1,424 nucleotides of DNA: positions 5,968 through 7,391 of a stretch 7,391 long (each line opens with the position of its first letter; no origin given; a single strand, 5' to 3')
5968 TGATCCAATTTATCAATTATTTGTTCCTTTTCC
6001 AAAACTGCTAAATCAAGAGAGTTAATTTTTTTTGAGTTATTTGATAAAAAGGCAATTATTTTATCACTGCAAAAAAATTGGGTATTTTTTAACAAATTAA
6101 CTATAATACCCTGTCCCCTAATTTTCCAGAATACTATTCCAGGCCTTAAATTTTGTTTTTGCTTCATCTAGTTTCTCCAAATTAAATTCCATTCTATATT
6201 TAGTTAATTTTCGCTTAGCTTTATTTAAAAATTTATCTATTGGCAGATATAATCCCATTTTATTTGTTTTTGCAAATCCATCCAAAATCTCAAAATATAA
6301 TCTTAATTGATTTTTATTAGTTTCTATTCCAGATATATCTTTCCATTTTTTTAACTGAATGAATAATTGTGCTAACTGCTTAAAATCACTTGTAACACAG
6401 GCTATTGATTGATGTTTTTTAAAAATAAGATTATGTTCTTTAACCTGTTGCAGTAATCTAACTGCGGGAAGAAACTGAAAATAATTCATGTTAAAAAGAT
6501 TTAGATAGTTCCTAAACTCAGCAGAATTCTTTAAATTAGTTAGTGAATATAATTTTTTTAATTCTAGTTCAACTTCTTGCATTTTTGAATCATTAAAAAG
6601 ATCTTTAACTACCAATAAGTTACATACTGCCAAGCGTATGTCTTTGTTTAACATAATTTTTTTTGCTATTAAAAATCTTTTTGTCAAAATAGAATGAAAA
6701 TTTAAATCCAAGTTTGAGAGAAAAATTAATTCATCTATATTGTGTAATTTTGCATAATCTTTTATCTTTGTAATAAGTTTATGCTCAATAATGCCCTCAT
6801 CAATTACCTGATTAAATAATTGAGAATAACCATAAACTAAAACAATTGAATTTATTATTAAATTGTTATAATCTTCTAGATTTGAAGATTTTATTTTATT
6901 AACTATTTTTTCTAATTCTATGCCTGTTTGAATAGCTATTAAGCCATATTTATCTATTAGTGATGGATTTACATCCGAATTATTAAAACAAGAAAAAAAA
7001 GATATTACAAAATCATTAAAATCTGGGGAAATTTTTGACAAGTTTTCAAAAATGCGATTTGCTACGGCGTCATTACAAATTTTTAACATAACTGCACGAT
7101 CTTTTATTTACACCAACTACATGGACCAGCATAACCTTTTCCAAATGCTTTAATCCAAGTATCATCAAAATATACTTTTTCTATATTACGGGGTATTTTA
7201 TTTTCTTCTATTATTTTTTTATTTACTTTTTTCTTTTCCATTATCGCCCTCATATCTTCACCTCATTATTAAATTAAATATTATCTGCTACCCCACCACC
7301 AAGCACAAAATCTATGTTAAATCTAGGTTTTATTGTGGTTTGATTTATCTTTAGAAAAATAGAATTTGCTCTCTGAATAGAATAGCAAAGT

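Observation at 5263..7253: Radical-SAM peptide-maturation-like operon with an unrecognisable 323-aa partner protein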

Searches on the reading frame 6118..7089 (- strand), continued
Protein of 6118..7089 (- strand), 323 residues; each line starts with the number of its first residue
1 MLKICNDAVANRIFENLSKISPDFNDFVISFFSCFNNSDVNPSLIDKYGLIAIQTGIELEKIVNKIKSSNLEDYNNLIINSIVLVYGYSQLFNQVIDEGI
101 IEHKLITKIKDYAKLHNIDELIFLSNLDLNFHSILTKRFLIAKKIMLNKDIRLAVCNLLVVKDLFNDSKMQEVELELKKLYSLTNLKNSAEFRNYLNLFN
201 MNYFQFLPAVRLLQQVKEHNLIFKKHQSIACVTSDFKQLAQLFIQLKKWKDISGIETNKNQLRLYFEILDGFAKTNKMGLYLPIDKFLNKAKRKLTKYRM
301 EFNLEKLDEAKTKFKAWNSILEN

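Call 86: fold_search(model_id=the predicted structure, library=viral)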
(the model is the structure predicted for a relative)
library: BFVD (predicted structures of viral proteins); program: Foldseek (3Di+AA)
matches with E <= 10: 146; with E <= 0.001: 0
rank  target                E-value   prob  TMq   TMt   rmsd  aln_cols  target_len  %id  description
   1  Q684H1                9.4e-01  0.10  0.16  0.17  19.7       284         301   19  (no name in the UniProt tables at hand)
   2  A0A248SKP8            1.3e+00  0.04  0.10  0.04  44.1       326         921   13  (no name in the UniProt tables at hand)
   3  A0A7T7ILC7            1.3e+00  0.09  0.17  0.19  19.9       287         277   10  (no name in the UniProt tables at hand)
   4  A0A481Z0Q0            1.3e+00  0.06  0.14  0.14  22.3       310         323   15  Uncharacterized protein [Mimivirus LCMiAC02]
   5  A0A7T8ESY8            1.4e+00  0.06  0.14  0.14  24.8       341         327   15  (no name in the UniProt tables at hand)
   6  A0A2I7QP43            1.4e+00  0.06  0.14  0.07  25.9       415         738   12  (no name in the UniProt tables at hand)
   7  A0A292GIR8            1.4e+00  0.03  0.10  0.04  48.4       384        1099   11  (no name in the UniProt tables at hand)
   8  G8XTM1                1.6e+00  0.07  0.14  0.16  19.4       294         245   12  Membrane protein US12D [Simian cytomegalovirus (strain Colburn)]
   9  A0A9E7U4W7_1          1.7e+00  0.05  0.14  0.04  28.3       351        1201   12  Tape measure protein [Gordonia phage OtterstedtS21]
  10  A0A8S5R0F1            1.7e+00  0.04  0.11  0.13  26.2       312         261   14  Uncharacterized protein (Fragment) [Myoviridae sp. ctxjh1]
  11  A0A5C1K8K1            1.8e+00  0.08  0.18  0.15  24.0       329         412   12  Virion structural protein [Pseudomonas phage vB_PaeM_PS119XW]
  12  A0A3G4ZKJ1            1.8e+00  0.06  0.16  0.12  22.2       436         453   12  MFS transporter [Terrestrivirus sp.]
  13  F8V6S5                1.9e+00  0.10  0.23  0.24  22.5       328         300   13  ABC transporter ATP-binding domain protein [Acanthamoeba polyphaga mimivirus]
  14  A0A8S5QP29            1.9e+00  0.05  0.13  0.16  30.5       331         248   12  Uncharacterized protein [Siphoviridae sp. ctWhx86]
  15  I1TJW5                1.9e+00  0.04  0.13  0.07  21.9       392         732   10  (no name in the UniProt tables at hand)
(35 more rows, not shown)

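Call 89: search_protein_families(library=padloc, proteins=[window:6118-7089:-], max_evalue=0.01)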
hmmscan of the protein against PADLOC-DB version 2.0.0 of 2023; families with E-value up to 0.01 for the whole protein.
window:6118-7089:- (323 aa): 0 families

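Call 90: search_protein_families(library=phrogs, proteins=[window:6118-7089:-], max_evalue=0.01)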
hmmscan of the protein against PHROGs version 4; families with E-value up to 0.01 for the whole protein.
window:6118-7089:- (323 aa): 0 families

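Call 97: search_dna_similar(query=L022:9063-9992:+, collection=plasmids, mode=protein, max_evalue=1e-10, max_rows=30, rows=spread)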
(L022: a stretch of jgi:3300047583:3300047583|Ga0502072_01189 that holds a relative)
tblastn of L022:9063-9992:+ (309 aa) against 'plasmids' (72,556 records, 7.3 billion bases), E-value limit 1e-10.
Records with a match: 202; places in all: 216; records where one place covers at least 80% of the query: 183.
Best place of each record, by identity: <60% 202.
By first word of the organism name: Phaeobacter 58; Leisingera 17; Deinococcus 15; Bacillus 12; Pseudoalteromonas 11; Rhodococcus 8; Streptomyces 6; Vibrio 6; Haladaptatus 5; Natrinema 4; and 39 more.
By predicted mobility (MOB-suite, as given by PLSDB): non-mobilizable 187; mobilizable 10; conjugative 5.
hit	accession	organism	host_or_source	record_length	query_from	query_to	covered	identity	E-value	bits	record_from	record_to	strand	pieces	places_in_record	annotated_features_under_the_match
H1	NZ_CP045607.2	Bacillus cereus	Whole organism,soil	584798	50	309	84%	32.3%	9e-27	117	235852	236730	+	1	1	PEP/pyruvate-binding domain-containing protein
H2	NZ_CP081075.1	Leisingera caerulea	-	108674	53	309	83%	30.4%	1e-19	97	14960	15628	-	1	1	PEP/pyruvate-binding domain-containing protein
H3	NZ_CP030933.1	Enterococcus gilvus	cow,milk,milk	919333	19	309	94%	26.5%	3e-11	72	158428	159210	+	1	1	PEP/pyruvate-binding domain-containing protein | adenylyltransferase/cytidyltransferase family protein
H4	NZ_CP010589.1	Phaeobacter gallaeciensis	cell culture,clam larvae aquaculture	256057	53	309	83%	30.0%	4e-19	95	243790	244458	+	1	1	PEP/pyruvate-binding domain-containing protein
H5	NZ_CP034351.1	Streptomyces sp. W1SF4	-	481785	37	309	88%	27.9%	3e-23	107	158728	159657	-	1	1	rph: rifamycin-inactivating phosphotransferase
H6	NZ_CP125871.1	Phaeobacter inhibens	Crassostrea virginica,Inner shell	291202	53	309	83%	29.6%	3e-19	96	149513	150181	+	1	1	PEP/pyruvate-binding domain-containing protein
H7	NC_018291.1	Phaeobacter inhibens DSM 17395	-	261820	53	309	83%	29.6%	4e-19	95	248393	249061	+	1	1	PEP/pyruvate-binding domain-containing protein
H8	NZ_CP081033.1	Leisingera aquaemixtae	-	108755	53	309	83%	29.6%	5e-19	95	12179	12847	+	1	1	PEP/pyruvate-binding domain-containing protein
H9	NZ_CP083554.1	Leisingera sp. S132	-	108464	53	309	83%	29.6%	1e-18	94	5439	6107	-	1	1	PEP/pyruvate-binding domain-containing protein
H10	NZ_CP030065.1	Halorubrum sp. PV6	salt water,water sample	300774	53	309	83%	29.4%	6e-27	117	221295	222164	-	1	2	PEP/pyruvate-binding domain-containing protein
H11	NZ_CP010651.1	Phaeobacter inhibens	cell culture,zooplankton aquaculture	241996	53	309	83%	29.2%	8e-19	94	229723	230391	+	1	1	PEP/pyruvate-binding domain-containing protein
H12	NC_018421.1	Phaeobacter inhibens 2.10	-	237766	53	309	83%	29.2%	2e-18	93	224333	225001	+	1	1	PEP/pyruvate-binding domain-containing protein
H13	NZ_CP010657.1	Phaeobacter piscinae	cell culture,clam larvae aquaculture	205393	53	309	83%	29.2%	3e-18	93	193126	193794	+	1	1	PEP/pyruvate-binding domain-containing protein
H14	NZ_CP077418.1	Rhodococcus qingshengii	pure culture,oil-contaminated water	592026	49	309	84%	28.7%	1e-17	91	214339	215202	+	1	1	ppsA: phosphoenolpyruvate synthase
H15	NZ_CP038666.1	Deinococcus radiodurans R1 = ATCC 13939 = DSM 20539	cell culture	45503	52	309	83%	29.0%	5e-16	86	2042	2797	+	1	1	PEP/pyruvate-binding domain-containing protein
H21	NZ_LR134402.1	Listeria monocytogenes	Homo sapiens,Vein blood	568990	47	309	85%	27.5%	2e-14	81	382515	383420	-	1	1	rph: rifamycin-inactivating phosphotransferase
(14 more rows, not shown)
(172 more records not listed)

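Call 98: get_annotated_region(hit=H21, flank=2500)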
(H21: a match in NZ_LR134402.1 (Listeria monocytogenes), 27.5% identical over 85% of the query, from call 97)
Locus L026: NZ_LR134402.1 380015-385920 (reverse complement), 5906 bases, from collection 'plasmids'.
description: Listeria monocytogenes strain NCTC7974 plasmid 5, complete sequence
organism: Listeria monocytogenes (NCBI taxid 1639)
taxonomy: Bacteria; Bacillota; Bacilli; Bacillales; Listeriaceae; Listeria; Listeria monocytogenes
host: -; source: Homo sapiens,Vein blood; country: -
typing (MOB-suite, as given by PLSDB): non-mobilizable
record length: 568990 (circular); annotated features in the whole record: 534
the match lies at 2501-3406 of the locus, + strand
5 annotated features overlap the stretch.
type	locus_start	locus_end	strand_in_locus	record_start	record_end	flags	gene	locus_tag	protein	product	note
CDS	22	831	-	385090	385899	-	-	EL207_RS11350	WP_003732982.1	ZIP family metal transporter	GO:0030001 - metal ion transport [Evidence IEA]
CDS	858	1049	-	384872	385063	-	-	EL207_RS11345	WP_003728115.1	hypothetical protein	-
CDS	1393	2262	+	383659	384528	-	-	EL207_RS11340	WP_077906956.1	hypothetical protein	-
CDS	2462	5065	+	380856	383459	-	rph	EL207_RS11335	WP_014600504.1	rifamycin-inactivating phosphotransferase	-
predicted_resistance_gene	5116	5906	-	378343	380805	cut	inlF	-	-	class 1 internalin InlF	predicted by amrfinderplus; class ; identity 99.51%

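Call 99: get_annotated_region(hit=H5, flank=2500)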
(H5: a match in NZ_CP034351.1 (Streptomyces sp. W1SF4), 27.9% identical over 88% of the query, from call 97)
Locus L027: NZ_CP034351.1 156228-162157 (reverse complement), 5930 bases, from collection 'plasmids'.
description: Streptomyces sp. W1SF4 plasmid p1, complete sequence
organism: Streptomyces sp. W1SF4 (NCBI taxid 2305220)
taxonomy: Bacteria; Actinomycetota; Actinomycetes; Kitasatosporales; Streptomycetaceae; Streptomyces; Streptomyces sp. W1SF4
host: -; source: -; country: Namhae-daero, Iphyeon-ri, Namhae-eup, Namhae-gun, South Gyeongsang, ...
typing (MOB-suite, as given by PLSDB): non-mobilizable
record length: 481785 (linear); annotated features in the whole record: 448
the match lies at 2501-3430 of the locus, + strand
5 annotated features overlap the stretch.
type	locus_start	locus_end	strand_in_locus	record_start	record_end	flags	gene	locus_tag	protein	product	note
CDS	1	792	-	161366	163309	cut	-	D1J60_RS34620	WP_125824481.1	diacylglycerol kinase family protein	-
CDS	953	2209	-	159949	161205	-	-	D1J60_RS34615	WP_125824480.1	GNAT family N-acetyltransferase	-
CDS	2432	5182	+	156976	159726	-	rph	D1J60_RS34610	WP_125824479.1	rifamycin-inactivating phosphotransferase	-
CDS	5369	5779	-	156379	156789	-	-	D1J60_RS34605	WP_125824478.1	hypothetical protein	-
CDS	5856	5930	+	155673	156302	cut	-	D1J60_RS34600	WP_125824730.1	TetR/AcrR family transcriptional regulator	GO:0006355 - regulation of DNA-templated transcription [Evidence IEA]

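Call 100: get_annotated_region(hit=H1, flank=2500)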
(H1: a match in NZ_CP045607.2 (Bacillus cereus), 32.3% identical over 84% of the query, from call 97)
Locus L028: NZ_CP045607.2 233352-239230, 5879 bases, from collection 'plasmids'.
description: Bacillus cereus strain SB1 plasmid p1, complete sequence
organism: Bacillus cereus (NCBI taxid 1396)
taxonomy: Bacteria; Bacillota; Bacilli; Bacillales; Bacillaceae; Bacillus; Bacillus cereus
host: -; source: Whole organism,soil; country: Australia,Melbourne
typing (MOB-suite, as given by PLSDB): non-mobilizable; replicon rep_cluster_125; mating-pair formation MPF_T
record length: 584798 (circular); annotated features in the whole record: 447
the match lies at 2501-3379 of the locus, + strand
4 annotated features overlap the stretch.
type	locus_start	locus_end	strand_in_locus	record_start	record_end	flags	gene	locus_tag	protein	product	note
CDS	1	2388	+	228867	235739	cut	-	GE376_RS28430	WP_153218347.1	non-ribosomal peptide synthetase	-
CDS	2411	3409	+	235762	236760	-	-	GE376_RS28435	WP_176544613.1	PEP/pyruvate-binding domain-containing protein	-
CDS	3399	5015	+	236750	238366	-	-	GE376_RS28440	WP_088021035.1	PEP-utilizing enzyme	GO:0016310 - phosphorylation [Evidence IEA]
CDS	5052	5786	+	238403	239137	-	-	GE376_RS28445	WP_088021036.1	thioesterase domain-containing protein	GO:0009058 - biosynthetic process [Evidence IEA]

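Call 101: get_annotated_region(hit=H10, flank=2500)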
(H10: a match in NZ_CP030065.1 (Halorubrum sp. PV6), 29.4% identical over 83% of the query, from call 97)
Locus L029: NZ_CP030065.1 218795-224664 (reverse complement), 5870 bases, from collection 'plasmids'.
description: Halorubrum sp. PV6 plasmid pHrrPV6, complete sequence
organism: Halorubrum sp. PV6 (NCBI taxid 634157)
taxonomy: Archaea; Euryarchaeota; Halobacteria; Halobacteriales; Haloferacaceae; Halorubrum; Halorubrum sp. PV6
host: -; source: salt water,water sample; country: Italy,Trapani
typing (MOB-suite, as given by PLSDB): non-mobilizable
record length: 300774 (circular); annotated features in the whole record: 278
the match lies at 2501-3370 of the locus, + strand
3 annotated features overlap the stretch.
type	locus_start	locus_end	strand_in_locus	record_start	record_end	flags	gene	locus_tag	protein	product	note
CDS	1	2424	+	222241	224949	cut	-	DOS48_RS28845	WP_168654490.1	PEP/pyruvate-binding domain-containing protein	GO:0016310 - phosphorylation [Evidence IEA]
CDS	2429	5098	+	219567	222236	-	-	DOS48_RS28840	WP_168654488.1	PEP/pyruvate-binding domain-containing protein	GO:0016310 - phosphorylation [Evidence IEA]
CDS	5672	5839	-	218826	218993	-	-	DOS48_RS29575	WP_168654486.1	DUF1059 domain-containing protein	-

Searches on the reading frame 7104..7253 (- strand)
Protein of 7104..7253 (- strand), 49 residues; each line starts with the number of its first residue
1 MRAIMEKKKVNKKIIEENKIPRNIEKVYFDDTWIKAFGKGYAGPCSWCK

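Call 4: search_protein_families(library=pfam, proteins=[window:7104-7253:-], max_evalue=0.1)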
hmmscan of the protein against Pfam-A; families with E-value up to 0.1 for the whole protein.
window:7104-7253:- (49 aa): 0 families

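Call 5: search_protein_families(library=ncbifam, proteins=[window:7104-7253:-], max_evalue=0.1)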
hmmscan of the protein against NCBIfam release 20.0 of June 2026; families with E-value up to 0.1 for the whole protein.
window:7104-7253:- (49 aa): 1 family
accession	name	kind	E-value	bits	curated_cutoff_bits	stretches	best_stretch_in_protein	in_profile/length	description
NF003319.0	PRK04330.1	equivalog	0.097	12.7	89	1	9-27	17-35/90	hypothetical protein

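Call 63: find_homologous_proteins(query=window:7104-7253:-, max_evalue=10)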
Query window:7104-7253:- (49 aa): 1 proteins with E <= 10 among 1 candidates.
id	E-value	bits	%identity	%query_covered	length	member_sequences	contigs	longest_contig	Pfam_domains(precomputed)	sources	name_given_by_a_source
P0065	1.9e-25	104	98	100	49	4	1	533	-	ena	-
